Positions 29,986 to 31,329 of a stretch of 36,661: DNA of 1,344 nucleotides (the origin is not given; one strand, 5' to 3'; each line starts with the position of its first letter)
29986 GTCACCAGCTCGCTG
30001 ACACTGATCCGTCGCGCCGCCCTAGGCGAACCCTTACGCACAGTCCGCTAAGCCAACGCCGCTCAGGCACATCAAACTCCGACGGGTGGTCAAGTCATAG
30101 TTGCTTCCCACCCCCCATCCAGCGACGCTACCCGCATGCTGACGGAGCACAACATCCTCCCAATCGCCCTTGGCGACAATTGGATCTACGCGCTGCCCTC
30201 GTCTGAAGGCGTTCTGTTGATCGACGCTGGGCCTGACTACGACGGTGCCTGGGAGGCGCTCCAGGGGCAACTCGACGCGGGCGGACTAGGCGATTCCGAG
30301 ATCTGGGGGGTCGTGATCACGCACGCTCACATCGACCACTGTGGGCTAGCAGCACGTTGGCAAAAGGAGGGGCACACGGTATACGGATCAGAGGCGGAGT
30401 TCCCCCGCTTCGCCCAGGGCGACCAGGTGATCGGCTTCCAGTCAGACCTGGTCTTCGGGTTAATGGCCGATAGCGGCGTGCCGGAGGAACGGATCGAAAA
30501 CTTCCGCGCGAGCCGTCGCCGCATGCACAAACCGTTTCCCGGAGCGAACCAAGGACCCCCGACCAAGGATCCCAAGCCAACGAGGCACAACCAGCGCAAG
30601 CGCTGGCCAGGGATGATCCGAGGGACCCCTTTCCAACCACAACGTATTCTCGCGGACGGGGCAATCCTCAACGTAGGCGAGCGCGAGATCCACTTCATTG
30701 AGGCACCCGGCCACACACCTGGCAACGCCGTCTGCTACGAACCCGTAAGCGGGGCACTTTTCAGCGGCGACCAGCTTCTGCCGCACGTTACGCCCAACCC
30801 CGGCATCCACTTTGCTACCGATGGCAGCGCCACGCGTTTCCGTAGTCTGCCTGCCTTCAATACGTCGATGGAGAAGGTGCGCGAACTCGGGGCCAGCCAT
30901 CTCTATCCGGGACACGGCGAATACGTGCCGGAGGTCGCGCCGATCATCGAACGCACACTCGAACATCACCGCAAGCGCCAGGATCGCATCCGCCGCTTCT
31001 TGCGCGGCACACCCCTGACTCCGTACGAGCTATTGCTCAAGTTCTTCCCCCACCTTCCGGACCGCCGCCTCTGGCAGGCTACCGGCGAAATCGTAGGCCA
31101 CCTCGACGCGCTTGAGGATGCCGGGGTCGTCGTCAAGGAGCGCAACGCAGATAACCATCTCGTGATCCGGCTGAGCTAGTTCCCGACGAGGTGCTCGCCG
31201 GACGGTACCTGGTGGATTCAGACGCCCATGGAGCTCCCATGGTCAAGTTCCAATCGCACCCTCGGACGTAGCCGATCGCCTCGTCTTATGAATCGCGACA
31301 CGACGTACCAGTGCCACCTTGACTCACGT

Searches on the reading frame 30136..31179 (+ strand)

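Call 3: search_protein_families(library=pfam, proteins=[window:30136-31179:+], max_evalue=0.01)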
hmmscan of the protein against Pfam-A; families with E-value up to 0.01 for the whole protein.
window:30136-31179:+ (347 aa): 4 families
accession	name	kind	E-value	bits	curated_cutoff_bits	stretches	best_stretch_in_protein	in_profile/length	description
PF00753.33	Lactamase_B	-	3.6e-19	69.9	22.7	1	19-260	10-196/196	Metallo-beta-lactamase superfamily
PF12706.13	Lactamase_B_2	-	1e-05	25.7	27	1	27-85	3-63/200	Beta-lactamase superfamily domain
PF19583.5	ODP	-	6.9e-05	23.2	27.2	1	173-214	94-137/194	ODP family beta lactamase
PF24266.1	HTH_HVO_0163_N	-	0.0061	17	31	0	310-339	24-53/70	HVO_0163, N-terminal HTH domain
